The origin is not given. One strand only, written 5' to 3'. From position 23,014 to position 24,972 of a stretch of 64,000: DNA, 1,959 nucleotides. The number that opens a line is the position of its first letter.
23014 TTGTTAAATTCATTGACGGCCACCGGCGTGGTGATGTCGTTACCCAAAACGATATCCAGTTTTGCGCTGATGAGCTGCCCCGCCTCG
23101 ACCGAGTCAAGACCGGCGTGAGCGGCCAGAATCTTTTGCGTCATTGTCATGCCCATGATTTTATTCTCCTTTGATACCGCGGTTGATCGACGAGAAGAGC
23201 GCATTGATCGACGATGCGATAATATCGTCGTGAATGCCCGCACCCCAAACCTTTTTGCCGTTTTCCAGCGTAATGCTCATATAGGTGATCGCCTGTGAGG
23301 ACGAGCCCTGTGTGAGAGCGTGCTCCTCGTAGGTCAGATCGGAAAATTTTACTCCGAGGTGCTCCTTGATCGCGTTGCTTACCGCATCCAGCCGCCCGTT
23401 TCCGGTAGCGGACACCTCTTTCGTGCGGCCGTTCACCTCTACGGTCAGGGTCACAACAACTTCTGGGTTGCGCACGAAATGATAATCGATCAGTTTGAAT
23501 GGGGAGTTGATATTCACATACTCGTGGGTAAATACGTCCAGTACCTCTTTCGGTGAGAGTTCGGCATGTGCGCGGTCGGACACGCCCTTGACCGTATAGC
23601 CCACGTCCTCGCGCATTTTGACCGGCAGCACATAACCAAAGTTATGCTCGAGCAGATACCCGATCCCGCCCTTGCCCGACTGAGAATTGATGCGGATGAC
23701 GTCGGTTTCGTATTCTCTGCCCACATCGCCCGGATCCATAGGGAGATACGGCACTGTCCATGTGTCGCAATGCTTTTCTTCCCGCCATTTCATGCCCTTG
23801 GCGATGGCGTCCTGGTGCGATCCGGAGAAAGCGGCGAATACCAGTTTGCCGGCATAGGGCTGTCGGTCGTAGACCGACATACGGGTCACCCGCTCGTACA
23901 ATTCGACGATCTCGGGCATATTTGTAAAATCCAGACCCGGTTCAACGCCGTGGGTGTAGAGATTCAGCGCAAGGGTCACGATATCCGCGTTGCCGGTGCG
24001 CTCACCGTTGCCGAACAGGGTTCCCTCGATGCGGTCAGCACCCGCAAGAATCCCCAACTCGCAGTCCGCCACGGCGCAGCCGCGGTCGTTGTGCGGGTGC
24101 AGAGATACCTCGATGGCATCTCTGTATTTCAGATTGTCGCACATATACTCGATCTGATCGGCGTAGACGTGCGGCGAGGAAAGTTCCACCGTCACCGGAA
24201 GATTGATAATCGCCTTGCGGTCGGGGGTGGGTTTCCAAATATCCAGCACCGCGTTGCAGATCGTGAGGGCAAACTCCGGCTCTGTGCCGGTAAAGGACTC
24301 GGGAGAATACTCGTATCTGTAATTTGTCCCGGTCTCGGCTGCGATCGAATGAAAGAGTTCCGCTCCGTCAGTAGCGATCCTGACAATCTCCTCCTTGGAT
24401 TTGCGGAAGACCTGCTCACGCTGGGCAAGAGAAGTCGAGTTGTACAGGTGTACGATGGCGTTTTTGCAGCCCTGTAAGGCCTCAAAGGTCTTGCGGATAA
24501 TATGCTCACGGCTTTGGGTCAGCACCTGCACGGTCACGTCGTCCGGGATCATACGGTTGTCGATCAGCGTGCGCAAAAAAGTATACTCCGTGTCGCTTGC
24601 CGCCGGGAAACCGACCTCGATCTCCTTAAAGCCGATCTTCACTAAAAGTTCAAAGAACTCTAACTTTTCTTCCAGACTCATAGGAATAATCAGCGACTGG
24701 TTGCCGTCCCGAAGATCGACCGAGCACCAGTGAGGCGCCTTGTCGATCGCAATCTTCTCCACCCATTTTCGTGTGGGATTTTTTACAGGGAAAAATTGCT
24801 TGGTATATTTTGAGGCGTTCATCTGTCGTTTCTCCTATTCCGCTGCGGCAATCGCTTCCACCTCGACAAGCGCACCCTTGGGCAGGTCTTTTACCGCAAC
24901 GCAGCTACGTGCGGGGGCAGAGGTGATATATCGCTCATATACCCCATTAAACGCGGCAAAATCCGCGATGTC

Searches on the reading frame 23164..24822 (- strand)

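Call 67: search_protein_families(library=pfam, proteins=[window:23164-24822:-], max_evalue=0.000001)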
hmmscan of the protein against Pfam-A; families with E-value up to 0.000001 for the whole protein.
window:23164-24822:- (553 aa): 3 families
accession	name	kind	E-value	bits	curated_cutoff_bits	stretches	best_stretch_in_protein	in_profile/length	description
PF00682.25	HMGL-like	-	3.9e-70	236.7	29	1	30-307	2-258/260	HMGL-like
PF22615.1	IPMS_D2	-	1.1e-31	109.4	27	1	327-392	2-66/66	Alpha-isopropylmalate synthase, post-catalytic domain-like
PF08502.15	LeuA_dimer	-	1.2e-24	87.1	24.9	1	421-548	1-129/131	LeuA allosteric (dimerisation) domain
